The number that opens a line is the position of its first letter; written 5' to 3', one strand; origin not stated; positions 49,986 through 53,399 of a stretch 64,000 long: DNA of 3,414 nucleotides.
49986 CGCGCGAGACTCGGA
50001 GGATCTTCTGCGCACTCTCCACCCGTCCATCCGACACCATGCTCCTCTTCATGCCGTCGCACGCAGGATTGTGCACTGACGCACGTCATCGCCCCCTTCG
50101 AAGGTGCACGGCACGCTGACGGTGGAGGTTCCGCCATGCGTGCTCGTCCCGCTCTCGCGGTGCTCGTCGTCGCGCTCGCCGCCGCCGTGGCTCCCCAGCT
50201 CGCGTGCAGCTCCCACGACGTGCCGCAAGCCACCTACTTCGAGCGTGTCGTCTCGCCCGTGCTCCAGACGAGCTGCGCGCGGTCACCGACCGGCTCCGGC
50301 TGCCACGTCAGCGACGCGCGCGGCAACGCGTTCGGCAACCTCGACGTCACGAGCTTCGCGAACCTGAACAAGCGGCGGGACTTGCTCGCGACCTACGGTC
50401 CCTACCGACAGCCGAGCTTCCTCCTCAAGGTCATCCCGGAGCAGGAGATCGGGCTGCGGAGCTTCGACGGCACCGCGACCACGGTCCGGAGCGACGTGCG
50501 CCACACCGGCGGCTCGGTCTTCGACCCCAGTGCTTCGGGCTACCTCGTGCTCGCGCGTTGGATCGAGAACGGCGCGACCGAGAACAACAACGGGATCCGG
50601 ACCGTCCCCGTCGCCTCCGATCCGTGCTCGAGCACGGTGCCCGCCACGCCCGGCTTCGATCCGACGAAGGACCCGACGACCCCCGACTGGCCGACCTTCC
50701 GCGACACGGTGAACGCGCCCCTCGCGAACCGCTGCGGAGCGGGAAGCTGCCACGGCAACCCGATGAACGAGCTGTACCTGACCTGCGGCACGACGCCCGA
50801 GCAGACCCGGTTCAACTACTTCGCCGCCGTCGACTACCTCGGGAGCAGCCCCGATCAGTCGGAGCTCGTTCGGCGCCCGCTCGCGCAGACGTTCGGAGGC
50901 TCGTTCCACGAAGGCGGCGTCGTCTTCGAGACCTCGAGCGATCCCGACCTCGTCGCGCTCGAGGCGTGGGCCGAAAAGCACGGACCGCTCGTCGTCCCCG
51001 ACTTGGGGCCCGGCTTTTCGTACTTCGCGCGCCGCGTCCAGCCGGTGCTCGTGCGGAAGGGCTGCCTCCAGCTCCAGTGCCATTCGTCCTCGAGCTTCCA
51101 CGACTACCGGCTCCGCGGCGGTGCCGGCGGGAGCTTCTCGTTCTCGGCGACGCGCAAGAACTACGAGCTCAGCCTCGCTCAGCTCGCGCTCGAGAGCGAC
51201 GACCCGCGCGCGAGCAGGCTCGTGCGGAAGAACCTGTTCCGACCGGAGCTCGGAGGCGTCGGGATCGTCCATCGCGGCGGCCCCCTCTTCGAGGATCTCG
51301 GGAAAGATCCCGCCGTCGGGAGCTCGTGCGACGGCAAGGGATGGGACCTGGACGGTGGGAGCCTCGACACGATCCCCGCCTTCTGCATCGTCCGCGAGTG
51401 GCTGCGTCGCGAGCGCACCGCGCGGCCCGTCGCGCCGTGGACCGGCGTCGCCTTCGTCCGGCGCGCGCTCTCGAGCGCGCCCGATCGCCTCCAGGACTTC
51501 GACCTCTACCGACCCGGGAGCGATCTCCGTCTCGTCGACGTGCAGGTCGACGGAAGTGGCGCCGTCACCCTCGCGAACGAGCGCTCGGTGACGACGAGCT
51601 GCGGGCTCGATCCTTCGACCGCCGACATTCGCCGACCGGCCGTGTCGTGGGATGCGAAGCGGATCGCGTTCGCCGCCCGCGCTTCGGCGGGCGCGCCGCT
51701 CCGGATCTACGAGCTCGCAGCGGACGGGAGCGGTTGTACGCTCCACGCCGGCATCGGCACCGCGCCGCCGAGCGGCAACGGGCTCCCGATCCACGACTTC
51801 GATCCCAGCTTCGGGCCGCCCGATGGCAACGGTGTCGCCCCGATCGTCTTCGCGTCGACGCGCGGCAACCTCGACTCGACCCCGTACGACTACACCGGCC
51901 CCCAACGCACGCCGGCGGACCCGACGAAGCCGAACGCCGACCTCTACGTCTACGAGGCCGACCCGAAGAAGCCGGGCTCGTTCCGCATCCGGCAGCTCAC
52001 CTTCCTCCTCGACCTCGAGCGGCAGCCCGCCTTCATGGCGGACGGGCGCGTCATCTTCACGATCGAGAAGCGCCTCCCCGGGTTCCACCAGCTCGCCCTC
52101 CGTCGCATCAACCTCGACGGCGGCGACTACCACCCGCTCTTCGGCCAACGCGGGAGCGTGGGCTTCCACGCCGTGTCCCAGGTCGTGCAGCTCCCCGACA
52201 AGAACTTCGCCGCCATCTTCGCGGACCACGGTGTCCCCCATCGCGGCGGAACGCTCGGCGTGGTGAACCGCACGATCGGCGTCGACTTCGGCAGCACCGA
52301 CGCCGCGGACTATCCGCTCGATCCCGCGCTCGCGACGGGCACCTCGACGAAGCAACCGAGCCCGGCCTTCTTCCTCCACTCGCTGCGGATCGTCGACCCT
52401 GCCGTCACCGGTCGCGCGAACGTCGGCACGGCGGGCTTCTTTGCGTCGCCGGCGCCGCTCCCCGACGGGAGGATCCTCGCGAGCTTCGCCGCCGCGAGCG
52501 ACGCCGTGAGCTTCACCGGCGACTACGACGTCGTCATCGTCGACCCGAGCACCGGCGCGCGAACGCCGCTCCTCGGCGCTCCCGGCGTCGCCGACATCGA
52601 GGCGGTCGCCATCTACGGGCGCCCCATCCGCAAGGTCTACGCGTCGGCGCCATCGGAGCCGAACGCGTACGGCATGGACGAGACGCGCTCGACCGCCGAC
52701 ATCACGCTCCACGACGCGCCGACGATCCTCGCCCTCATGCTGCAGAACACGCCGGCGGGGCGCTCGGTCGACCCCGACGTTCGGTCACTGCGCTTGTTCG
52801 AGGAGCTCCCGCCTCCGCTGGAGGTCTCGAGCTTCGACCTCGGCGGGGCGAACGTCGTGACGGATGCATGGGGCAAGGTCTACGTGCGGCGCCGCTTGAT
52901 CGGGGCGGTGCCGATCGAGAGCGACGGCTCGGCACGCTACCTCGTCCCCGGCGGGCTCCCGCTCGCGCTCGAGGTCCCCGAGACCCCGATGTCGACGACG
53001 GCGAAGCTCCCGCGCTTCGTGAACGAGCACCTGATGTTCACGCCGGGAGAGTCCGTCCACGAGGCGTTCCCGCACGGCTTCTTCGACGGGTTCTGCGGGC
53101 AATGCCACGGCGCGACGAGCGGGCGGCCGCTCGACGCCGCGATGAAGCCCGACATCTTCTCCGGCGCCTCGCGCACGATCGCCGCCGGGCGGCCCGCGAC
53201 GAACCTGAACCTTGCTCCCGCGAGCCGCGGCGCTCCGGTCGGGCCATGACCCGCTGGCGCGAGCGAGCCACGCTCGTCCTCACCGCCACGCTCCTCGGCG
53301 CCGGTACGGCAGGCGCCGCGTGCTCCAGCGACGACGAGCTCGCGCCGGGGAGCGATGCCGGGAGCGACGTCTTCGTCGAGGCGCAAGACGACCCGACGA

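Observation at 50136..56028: Coupled operon: 1037-aa lipoprotein with a lone C-terminal CxxCH, then a pentaheme cytochrome c lipoprotein, then heme A synthase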

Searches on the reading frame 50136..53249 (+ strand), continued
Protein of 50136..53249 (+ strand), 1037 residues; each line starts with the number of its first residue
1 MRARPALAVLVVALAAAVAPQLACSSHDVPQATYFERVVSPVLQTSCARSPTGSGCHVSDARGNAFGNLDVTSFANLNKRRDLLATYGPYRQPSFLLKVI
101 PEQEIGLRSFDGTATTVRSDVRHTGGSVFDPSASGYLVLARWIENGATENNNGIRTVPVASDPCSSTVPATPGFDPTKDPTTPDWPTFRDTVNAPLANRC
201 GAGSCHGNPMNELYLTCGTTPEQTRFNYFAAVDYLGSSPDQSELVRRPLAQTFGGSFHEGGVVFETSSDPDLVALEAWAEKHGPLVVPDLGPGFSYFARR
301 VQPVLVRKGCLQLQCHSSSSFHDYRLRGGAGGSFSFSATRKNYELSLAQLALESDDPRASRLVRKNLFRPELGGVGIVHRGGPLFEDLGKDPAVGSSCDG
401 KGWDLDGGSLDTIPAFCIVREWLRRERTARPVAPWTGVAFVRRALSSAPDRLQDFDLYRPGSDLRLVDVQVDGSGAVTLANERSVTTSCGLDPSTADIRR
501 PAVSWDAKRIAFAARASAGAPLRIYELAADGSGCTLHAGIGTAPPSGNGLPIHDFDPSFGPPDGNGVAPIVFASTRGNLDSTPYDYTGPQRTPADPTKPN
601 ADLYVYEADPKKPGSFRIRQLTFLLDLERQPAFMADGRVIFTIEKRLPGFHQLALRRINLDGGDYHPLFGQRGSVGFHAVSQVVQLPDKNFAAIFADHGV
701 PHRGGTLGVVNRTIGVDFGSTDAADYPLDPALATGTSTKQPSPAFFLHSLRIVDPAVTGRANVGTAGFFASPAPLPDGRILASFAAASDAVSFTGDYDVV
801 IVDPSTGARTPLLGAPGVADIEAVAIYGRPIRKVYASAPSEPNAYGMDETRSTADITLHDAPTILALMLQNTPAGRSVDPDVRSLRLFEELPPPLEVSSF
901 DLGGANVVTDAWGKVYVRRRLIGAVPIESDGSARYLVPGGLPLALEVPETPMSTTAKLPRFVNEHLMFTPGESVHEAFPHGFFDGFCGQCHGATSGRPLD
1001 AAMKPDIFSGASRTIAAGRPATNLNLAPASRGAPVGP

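Call 56: find_related_loci(query=A2, collection=metagenome_contigs, flank=10000)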
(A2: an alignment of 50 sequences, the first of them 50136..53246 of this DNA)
Query A2 (1037 aa) in metagenome_contigs; peptide patterns used: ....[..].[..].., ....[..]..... (x = any residue, [..] = any of these).
247 stretches matched a pattern; 143 encode a relative of the query (tblastn E <= 1e-3); the best 80 are kept; 80 distinct loci.
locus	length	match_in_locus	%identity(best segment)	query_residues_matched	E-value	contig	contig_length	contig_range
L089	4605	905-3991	61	10-1037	0e+0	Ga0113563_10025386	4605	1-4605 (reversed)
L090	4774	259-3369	59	1-1037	0e+0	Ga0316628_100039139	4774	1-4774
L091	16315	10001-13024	58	24-1032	0e+0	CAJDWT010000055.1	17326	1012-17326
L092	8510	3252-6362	54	1-1037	0e+0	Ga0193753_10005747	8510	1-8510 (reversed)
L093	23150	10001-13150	54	2-1037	0e+0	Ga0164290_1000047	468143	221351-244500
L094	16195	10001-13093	55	23-1037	0e+0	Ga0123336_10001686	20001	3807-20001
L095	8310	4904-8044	53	7-1037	0e+0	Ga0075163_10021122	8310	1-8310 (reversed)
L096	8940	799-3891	54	23-1037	0e+0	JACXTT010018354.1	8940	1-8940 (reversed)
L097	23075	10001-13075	53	25-1037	0e+0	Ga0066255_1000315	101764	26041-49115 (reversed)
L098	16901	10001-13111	53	4-1031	0e+0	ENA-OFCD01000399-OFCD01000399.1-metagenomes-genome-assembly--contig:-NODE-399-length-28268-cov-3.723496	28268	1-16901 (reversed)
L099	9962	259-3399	54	2-1037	0e+0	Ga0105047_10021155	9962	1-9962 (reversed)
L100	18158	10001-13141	54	2-1037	0e+0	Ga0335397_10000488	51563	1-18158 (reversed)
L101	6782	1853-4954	53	23-1037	0e+0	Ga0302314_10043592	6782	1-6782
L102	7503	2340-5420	54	23-1037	0e+0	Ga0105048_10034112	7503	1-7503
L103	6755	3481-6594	53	2-1037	0e+0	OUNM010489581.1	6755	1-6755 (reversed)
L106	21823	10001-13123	52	1-1037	0e+0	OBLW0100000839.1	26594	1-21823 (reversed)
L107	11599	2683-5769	51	1-1037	0e+0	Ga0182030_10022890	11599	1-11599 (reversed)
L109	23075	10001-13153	50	7-1037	0e+0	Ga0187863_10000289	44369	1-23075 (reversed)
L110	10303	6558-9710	50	1-1037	0e+0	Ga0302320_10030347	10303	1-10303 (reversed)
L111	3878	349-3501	50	1-1037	0e+0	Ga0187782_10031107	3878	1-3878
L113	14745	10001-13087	50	1-1037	0e+0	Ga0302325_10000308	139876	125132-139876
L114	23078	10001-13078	49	6-1037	0e+0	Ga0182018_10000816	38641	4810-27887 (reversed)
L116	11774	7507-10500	50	32-1037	0e+0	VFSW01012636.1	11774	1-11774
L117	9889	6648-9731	50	1-1037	0e+0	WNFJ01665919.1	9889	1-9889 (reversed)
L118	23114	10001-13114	49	1-1037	0e+0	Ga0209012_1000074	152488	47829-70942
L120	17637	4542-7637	49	1-1037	0e+0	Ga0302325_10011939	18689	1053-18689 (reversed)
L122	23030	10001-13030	50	30-1037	0e+0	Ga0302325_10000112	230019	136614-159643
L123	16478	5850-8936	50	1-1037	0e+0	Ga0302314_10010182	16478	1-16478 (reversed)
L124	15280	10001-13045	49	23-1037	0e+0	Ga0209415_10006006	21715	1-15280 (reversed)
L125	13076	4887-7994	49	24-1037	0e+0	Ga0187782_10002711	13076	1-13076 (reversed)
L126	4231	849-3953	49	1-1037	0e+0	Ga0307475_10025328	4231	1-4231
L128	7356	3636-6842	47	4-1037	0e+0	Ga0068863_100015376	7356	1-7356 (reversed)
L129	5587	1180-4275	48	1-1037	0e+0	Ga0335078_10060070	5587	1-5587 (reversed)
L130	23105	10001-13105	48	1-1037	0e+0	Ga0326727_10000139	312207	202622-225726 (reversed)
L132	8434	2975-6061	48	1-1037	0e+0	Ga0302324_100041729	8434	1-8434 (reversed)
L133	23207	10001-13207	46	6-1037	0e+0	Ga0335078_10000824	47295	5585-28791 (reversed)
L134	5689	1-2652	53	151-1037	0e+0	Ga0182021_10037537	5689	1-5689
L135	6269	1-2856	52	97-1037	0e+0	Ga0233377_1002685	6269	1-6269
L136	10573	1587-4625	47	24-1037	0e+0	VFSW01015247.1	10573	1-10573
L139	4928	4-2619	55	168-1037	0e+0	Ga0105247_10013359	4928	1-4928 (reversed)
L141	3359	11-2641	53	163-1037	0e+0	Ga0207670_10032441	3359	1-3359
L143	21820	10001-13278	49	1-1037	0e+0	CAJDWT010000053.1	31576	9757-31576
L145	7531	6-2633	52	172-1037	0e+0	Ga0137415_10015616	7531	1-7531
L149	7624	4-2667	51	141-1037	0e+0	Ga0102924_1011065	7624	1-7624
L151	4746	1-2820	47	113-1037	0e+0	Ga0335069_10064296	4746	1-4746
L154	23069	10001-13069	54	31-1037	0e+0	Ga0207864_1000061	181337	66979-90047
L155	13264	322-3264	43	25-1037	0e+0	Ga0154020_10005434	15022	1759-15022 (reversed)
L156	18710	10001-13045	60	24-1037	0e+0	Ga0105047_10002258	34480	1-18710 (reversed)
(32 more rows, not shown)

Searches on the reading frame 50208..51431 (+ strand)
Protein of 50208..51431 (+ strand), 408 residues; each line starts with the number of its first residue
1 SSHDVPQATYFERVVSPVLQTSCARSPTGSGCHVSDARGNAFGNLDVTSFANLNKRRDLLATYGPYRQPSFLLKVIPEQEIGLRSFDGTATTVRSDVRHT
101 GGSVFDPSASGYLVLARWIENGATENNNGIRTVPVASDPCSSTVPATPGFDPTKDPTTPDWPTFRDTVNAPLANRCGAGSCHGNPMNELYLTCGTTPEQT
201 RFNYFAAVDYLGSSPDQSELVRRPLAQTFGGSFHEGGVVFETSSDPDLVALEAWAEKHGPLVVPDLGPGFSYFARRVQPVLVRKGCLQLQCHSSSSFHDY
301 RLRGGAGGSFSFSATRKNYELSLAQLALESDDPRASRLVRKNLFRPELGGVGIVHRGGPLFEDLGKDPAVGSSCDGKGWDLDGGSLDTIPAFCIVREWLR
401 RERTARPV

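Call 94: search_protein_representatives(protein=window:50208-51431:+)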
Query: 408 residues. Proteins with E-value up to 0.001 (for the whole library): 410; up to 1e-10: 217; up to 1e-30: 78. The best 150 are listed.
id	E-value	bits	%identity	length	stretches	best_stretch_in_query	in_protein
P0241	1.1e-159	548.5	59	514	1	6-406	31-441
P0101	4.2e-154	530.0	59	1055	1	2-405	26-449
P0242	2.3e-143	494.6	56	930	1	6-406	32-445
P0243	1.9e-121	422.5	50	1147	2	4-353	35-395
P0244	2.3e-112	392.6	48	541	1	4-406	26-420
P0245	3.4e-112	392.0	49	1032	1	8-406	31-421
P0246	1.1e-109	383.8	49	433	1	6-360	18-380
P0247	1.4e-99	350.5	45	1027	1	6-404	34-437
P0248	1.3e-95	337.4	49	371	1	1-343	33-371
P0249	4.8e-94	332.2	46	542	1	8-403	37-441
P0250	1.5e-89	317.4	43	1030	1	4-405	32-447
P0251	9.3e-82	291.7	42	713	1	7-406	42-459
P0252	2.1e-79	284.0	43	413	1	8-366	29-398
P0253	9.5e-78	278.5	40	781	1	5-403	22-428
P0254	2.7e-73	263.9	43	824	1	21-404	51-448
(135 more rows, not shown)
